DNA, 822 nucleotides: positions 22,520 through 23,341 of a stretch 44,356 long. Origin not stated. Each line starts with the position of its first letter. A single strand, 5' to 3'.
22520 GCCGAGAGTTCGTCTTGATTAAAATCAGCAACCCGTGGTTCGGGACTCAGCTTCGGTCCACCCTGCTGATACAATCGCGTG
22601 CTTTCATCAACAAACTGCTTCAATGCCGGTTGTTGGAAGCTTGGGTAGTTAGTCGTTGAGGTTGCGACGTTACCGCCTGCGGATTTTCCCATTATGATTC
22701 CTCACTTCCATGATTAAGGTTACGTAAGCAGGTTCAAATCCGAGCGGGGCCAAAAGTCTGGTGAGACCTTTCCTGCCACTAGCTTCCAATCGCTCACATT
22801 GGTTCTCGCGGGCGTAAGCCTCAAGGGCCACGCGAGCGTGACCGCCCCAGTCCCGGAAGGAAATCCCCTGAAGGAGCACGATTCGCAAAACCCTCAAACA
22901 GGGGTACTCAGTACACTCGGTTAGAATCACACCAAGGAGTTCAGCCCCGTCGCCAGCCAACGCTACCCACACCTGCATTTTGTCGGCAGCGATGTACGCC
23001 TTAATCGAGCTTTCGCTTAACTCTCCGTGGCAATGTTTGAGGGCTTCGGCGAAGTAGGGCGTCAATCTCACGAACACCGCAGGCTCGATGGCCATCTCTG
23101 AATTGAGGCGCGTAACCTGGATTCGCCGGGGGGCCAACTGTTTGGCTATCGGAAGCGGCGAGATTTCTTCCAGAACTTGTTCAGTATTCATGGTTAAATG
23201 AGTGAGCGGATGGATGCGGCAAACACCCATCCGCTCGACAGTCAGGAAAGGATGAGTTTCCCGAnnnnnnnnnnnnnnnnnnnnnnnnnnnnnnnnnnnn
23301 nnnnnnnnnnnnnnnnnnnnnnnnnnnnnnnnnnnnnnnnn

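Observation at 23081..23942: Antisense HNH cassette flanked by a diverged duplication of the 5' end of the gene it invaded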

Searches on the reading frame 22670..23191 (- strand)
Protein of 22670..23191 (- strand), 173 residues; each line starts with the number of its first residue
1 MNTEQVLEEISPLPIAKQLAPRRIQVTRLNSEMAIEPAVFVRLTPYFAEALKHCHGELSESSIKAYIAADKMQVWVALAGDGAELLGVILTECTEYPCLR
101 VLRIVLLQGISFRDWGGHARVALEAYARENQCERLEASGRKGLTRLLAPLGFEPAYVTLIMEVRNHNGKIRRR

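Call 4: search_protein_families(library=pfam, proteins=[window:22670-23191:-], max_evalue=0.01)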
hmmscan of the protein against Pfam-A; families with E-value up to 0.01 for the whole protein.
window:22670-23191:- (173 aa): 0 families

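Call 8: find_related_loci(query=window:22670-23191:-, collection=viral_contigs, flank=6000)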
Query window:22670-23191:- (173 aa) in viral_contigs; peptide patterns used: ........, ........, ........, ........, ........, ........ (x = any residue, [..] = any of these).
5 stretches matched a pattern; 2 encode a relative of the query (tblastn E <= 1e-3); 2 distinct loci.
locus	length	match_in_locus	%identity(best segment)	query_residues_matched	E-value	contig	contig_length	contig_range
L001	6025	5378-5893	82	1-173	5e-93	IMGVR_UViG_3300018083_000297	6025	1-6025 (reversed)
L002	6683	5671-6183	79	1-173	1e-90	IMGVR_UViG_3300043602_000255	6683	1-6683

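Call 9: search_protein_families(library=phrogs, proteins=[window:22670-23191:-], max_evalue=0.001)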
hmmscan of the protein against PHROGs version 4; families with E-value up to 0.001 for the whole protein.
window:22670-23191:- (173 aa): 0 families

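Call 14: find_homologous_proteins(query=window:22670-23191:-)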
Query window:22670-23191:- (173 aa): 21 proteins with E <= 0.001 among 298 candidates.
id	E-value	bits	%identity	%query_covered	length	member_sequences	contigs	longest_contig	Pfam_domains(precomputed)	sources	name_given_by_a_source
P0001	1.8e-108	378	100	100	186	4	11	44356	-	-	-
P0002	9.6e-87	307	80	100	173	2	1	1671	-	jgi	jgi:hypothetical protein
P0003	1.3e-84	300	80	99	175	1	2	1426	-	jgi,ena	-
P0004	9.8e-84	298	81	100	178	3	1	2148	-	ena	-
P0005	4.8e-82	292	79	100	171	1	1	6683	-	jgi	jgi:hypothetical protein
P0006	7.1e-80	285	78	100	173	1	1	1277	-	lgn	-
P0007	3.1e-79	283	79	98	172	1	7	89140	-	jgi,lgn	jgi:hypothetical protein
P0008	5.7e-79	282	76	100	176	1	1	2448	-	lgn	-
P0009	2.9e-78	280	78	98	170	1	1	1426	-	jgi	-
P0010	5.5e-78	279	80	94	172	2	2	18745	-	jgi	jgi:hypothetical protein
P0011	1.4e-77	278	81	92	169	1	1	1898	-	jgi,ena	-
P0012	6.7e-75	269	75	99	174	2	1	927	-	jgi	-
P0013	1.8e-73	264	73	100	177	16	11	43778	-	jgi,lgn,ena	-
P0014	4.1e-72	260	84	86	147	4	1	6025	-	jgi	-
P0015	6.2e-71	256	70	97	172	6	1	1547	-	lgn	-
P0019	5.1e-43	165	56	81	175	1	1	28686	-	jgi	jgi:hypothetical protein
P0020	8.1e-35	138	74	50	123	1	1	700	-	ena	-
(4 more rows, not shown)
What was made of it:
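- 22670..23191 (-): Gene X (173 aa), a conserved podovirus gene of unknown function. It lies between the fibre and the ejection-protein genes. 21 homologue clusters (call 14).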

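Call 15: find_encoding_contigs(protein=P0007, flank=4000, max_places=4)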
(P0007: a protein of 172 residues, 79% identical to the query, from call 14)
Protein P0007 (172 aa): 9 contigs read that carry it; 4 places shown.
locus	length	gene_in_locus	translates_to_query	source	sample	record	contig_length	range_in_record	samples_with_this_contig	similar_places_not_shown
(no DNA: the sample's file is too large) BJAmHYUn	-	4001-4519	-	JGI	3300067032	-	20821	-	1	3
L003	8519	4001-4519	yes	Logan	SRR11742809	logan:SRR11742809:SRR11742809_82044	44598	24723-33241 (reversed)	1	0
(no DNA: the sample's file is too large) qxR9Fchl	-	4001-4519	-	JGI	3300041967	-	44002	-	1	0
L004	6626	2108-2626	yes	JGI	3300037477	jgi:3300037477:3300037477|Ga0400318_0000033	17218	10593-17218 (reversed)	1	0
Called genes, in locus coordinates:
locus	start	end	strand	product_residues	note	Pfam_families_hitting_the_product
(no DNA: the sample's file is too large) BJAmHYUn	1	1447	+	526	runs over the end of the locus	-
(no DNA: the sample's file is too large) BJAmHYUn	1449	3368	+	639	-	PF13884:Peptidase_S74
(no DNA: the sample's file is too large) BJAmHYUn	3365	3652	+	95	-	-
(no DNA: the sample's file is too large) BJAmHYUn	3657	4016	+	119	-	-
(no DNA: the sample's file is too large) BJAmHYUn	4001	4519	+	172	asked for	-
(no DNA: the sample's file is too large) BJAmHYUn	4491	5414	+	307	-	-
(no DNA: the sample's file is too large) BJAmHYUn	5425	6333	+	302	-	-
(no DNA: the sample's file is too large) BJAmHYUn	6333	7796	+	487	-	-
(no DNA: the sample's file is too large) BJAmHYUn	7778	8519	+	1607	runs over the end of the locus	-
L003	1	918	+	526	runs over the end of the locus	-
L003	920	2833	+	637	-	PF13884:Peptidase_S74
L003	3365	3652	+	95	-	-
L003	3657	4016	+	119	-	-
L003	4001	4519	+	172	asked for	-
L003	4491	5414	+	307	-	-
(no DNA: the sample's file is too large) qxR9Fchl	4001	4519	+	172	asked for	-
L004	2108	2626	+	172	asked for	-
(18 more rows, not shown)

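Call 16: find_encoding_contigs(protein=P0013, flank=4000, max_places=5)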
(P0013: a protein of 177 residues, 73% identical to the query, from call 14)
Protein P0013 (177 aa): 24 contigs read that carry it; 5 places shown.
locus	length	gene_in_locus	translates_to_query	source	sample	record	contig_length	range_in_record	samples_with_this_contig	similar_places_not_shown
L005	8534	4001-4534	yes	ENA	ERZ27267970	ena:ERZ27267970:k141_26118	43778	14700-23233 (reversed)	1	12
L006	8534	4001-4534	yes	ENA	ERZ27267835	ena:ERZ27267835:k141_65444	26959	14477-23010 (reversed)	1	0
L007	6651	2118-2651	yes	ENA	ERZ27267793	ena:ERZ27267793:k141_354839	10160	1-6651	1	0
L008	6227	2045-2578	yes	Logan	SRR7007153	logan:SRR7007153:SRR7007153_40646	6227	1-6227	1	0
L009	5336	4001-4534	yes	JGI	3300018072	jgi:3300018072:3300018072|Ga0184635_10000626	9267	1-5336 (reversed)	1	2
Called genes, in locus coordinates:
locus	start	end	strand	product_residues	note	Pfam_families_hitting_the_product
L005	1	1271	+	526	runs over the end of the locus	-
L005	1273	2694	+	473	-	-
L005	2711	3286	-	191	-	PF13392:HNH_3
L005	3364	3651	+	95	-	-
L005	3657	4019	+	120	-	-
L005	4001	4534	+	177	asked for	-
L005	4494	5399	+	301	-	-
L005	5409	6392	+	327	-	-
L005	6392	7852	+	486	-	-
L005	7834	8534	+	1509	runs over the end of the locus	-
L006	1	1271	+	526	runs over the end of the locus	-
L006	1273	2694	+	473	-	-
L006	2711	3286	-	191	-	PF13392:HNH_3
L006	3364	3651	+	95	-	-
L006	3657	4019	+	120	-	-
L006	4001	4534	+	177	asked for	-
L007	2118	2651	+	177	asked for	-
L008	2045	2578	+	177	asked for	-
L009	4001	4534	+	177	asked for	-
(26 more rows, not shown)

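Call 17: find_encoding_contigs(protein=P0010, flank=4000, max_places=3)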
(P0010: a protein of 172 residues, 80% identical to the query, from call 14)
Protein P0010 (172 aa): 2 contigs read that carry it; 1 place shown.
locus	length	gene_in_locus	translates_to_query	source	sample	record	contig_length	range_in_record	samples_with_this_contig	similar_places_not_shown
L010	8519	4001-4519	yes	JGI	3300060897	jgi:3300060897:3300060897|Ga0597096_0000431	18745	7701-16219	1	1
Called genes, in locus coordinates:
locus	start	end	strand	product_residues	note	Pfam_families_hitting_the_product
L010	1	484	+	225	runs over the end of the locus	PF24175:SU10_adaptor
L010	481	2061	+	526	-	-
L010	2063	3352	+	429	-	-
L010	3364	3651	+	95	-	-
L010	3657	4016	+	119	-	-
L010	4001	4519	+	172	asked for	-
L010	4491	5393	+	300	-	-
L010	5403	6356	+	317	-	-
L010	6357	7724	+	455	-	-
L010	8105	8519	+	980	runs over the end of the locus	?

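Call 18: find_encoding_contigs(protein=P0019, flank=4000, max_places=3)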
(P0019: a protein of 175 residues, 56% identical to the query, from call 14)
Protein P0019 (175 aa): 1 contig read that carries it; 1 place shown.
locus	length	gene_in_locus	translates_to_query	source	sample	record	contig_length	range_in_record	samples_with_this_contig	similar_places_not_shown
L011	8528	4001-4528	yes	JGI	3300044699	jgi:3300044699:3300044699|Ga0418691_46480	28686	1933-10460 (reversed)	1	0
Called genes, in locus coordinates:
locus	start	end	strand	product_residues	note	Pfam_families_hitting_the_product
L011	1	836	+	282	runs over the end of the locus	-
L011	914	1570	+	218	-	-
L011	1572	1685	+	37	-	-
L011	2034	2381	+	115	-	-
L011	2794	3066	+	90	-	-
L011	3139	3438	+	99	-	-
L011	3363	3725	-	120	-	-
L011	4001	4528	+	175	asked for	-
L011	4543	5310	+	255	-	-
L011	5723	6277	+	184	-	-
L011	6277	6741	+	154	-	-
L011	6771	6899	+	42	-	-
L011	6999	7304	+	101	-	-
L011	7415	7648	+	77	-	-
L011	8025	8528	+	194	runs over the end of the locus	-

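Call 23: find_encoding_contigs(protein=P0020, flank=4000, max_places=4)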
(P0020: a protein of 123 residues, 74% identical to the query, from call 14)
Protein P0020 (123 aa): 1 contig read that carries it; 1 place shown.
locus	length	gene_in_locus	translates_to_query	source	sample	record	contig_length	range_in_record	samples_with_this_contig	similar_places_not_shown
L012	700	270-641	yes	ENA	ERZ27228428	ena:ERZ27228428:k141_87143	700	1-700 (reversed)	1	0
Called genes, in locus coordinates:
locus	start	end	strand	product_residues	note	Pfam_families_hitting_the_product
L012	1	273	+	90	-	?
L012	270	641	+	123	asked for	-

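Call 27: find_related_loci(query=A4, collection=metagenome_contigs, flank=3500)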
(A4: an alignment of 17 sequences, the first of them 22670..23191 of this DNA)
Query A4 (173 aa) in metagenome_contigs; peptide patterns used: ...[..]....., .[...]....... (x = any residue, [..] = any of these).
89 stretches matched a pattern; 18 encode a relative of the query (tblastn E <= 1e-3); 17 distinct loci.
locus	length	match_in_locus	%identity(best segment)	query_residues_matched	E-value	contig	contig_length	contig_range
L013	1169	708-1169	90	1-154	2e-99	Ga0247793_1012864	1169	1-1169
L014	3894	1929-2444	82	1-173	2e-92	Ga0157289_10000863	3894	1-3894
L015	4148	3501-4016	82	1-173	4e-92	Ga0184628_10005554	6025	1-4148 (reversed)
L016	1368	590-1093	80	3-170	1e-95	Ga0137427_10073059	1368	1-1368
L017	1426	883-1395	76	2-173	8e-90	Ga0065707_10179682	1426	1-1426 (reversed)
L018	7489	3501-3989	78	11-173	1e-83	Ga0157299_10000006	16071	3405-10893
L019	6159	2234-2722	78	10-173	3e-83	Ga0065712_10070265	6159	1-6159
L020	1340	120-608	77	10-173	2e-88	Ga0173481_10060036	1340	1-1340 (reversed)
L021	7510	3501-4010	75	3-173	7e-83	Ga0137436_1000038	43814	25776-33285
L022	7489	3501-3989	76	10-173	1e-81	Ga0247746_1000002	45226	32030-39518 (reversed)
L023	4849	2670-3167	75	7-173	2e-81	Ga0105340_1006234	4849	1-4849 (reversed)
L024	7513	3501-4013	73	1-173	3e-80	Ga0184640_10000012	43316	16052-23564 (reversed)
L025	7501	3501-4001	71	1-168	2e-78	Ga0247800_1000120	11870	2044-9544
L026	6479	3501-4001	70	1-168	1e-78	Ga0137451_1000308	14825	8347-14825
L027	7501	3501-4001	71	1-168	1e-77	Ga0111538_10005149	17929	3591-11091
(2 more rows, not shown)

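Call 33: find_encoding_contigs(protein=P0004, flank=2500, max_places=3)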
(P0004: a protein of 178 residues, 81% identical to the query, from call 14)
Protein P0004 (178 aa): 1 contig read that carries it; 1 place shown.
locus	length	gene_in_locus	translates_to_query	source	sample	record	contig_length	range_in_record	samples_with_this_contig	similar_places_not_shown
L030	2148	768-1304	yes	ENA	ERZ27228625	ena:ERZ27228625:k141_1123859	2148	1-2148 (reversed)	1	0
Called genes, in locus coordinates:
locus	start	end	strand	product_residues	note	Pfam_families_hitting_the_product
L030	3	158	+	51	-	?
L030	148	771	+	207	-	-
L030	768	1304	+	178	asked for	-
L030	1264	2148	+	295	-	?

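Call 34: find_encoding_contigs(protein=P0002, flank=2500, max_places=3)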
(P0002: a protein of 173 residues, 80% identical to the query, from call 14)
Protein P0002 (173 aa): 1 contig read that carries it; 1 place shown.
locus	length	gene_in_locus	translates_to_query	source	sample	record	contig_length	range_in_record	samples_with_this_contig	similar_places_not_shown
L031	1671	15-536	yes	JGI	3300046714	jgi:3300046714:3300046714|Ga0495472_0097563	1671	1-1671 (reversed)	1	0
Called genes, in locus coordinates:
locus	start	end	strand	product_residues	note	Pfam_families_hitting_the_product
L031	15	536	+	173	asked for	-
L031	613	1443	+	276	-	-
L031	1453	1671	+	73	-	?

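Call 35: find_encoding_contigs(protein=P0001, flank=3000, max_places=8)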
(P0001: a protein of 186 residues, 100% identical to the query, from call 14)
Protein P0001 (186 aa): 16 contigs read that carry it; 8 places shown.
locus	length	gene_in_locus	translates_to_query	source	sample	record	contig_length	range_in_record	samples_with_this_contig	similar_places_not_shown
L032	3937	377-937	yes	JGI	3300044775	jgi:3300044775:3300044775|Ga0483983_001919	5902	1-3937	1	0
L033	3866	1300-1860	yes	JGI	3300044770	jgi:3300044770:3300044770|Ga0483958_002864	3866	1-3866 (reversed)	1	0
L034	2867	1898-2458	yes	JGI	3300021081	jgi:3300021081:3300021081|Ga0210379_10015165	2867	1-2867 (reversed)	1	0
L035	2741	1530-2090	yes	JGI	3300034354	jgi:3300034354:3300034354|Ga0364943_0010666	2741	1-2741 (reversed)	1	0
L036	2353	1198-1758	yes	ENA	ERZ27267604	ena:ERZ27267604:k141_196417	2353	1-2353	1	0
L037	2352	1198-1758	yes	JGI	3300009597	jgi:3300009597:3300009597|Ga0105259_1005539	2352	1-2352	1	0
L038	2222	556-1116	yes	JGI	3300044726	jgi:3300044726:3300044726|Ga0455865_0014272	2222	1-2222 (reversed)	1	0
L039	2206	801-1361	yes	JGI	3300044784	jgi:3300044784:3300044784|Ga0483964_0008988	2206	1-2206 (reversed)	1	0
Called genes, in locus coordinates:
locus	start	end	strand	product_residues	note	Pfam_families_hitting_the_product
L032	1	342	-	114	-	?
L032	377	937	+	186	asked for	-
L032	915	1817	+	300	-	-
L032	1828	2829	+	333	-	-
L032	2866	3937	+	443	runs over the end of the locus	-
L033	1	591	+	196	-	PF13884:Peptidase_S74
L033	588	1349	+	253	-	-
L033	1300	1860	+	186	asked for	-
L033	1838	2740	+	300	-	-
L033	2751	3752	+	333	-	-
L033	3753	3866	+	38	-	?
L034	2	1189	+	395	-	?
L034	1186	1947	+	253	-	-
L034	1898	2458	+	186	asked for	-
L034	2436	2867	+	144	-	?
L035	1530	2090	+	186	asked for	-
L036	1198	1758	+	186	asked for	-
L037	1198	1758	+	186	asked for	-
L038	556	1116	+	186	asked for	-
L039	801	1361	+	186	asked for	-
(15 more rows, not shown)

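Call 41: search_dna_similar(query=window:22670-23191:-, collection=phages, mode=protein, max_evalue=0.001, max_rows=15)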
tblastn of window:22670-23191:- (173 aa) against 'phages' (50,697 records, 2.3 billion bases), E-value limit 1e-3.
Records with a match: 8; places in all: 8; records where one place covers at least 80% of the query: 0.
Best place of each record, by identity: <60% 8.
By first word of the organism name: Roseobacter 6; Cronobacter 1; Caudoviricetes 1.
By host as written in the record: Cronobacter sakazakii ATCC BAA 894 1; Paracoccaceae bacterium strain FZCC0023 1; - 1; Paracoccaceae bacterium strain FZCC0196 1; Rhodobacteraceae bacterium FZCC0042 1; Rhodobacteraceae bacterium FZCC0089 1; Paracoccaceae bacterium strain FZCC0037 1; Rhodobacteraceae bacterium FZCC0040 1.
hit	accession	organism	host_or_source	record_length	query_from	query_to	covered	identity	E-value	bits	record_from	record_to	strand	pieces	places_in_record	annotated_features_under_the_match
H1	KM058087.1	Cronobacter phage vB_CsaP_Ss1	Cronobacter sakazakii ATCC BAA 894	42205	32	164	77%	29.1%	2e-4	47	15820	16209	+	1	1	hypothetical protein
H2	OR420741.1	Roseobacter phage CRP-118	Paracoccaceae bacterium strain FZCC0023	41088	62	159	57%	38.8%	5e-11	66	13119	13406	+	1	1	hypothetical protein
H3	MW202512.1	Caudoviricetes sp.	Manatee Spring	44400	45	156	65%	33.9%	5e-14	74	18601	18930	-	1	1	putative acyltransferase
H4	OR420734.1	Roseobacter phage CRP-804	Paracoccaceae bacterium strain FZCC0196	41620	42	159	68%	32.1%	1e-9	61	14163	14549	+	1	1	hypothetical protein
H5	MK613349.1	Roseobacter phage CRP-7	Rhodobacteraceae bacterium FZCC0042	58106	43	165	71%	28.1%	4e-6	52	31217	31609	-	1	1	hypothetical protein (x2)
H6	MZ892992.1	Roseobacter phage CRP-738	Rhodobacteraceae bacterium FZCC0089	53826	43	150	62%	31.9%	8e-6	50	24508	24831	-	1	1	putative acyltransferase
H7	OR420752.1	Roseobacter phage CRP-403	Paracoccaceae bacterium strain FZCC0037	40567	61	164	60%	31.7%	2e-7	55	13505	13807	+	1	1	hypothetical protein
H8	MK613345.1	Roseobacter phage CRP-3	Rhodobacteraceae bacterium FZCC0040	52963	43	150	62%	29.1%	2e-4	46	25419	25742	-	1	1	hypothetical protein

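Call 64: search_solved_structures(query=A7, max_evalue=1)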
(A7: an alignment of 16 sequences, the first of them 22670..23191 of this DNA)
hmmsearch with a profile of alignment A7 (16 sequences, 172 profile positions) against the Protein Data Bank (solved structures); distinct sequences matched with E-value up to 1: 1.
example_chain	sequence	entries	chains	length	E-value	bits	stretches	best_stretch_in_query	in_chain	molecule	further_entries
9i8v_D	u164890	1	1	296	0.73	12.8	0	91-148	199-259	Family with sequence similarity 98, member B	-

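Call 67: predict_structure(alignment_id=A7)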
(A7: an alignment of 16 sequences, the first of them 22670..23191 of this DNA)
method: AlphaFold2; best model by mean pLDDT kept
length: 173 residues; sequences in the alignment: 16
mean_pLDDT: 55.2   pTM: 0.51
mean pLDDT of the five models: 55.2, 49.3, 39.8, 38.7, 38.1
residues with pLDDT >= 90: 6; 70-90: 42; 50-70: 43; < 50: 82
segments of 3 or more residues with pLDDT < 50: 7-21, 94-117, 132-166, 168-173
pLDDT, mean of each block of 10 residues (from residue 1): 50 38 70 91 77 63 83 74 70 44 37 45 52 39 39 34 37 33
secondary structure, 60 per line:
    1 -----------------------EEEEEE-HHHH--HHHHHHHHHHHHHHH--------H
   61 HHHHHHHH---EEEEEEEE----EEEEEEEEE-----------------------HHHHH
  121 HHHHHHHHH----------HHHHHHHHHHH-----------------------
elements in order: E24-29 H31-34 H37-51 H60-68 E72-79 E84-92 H116-129 H140-150
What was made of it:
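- Tried and rejected: The AlphaFold model was too poor (pLDDT 55) for a fold search (call 67).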

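Call 69: search_protein_families(library=pfam, alignment_id=A7, max_evalue=5)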
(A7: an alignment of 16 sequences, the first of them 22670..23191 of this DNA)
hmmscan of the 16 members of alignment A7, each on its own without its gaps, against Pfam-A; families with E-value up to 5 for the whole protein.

A. member 1, window:22670-23191:- (173 aa): 0 families

B. families by the number of members that match (of 16 scanned): 1 family
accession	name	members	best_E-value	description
PF14244.12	Retrotran_gag_3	1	0.18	gag-polypeptide of LTR copia-type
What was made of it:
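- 22670..23191 (-): No Pfam or PHROG family (calls 4, 9, 69).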

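Call 70: get_annotated_region(hit=H3, flank=4000)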
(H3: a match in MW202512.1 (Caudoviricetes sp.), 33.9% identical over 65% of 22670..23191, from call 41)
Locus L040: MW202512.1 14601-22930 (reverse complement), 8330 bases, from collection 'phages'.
description: Podoviridae sp. isolate ctDrO704, complete genome.
organism: Caudoviricetes sp. (NCBI taxid 2832643)
taxonomy: Viruses; Duplodnaviria; Heunggongvirae; Uroviricota; Caudoviricetes
host: -; source: Manatee Spring; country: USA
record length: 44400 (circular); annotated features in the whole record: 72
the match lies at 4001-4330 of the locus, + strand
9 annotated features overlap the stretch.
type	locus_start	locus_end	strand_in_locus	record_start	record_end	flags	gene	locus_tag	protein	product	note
CDS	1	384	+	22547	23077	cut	-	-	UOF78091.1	fkbm family methyltransferase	-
CDS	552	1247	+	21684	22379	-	-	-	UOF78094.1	galT-like protein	-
CDS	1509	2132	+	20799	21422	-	-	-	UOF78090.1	hypothetical protein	-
CDS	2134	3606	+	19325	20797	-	-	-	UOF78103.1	phage stabilization protein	-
CDS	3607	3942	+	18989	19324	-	-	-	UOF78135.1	hypothetical protein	-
CDS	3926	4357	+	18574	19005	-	-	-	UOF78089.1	putative acyltransferase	-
CDS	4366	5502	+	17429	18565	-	-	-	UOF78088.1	multidrug/pheromone exporter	-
CDS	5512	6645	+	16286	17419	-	-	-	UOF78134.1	hypothetical protein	-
CDS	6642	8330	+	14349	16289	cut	-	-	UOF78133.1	hypothetical protein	-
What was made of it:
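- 22670..23191 (-): Distant homologues are annotated 'putative acyltransferase' (calls 41, 70).
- Tried and rejected: Only the distant annotation 'putative acyltransferase' is available (calls 41, 70).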
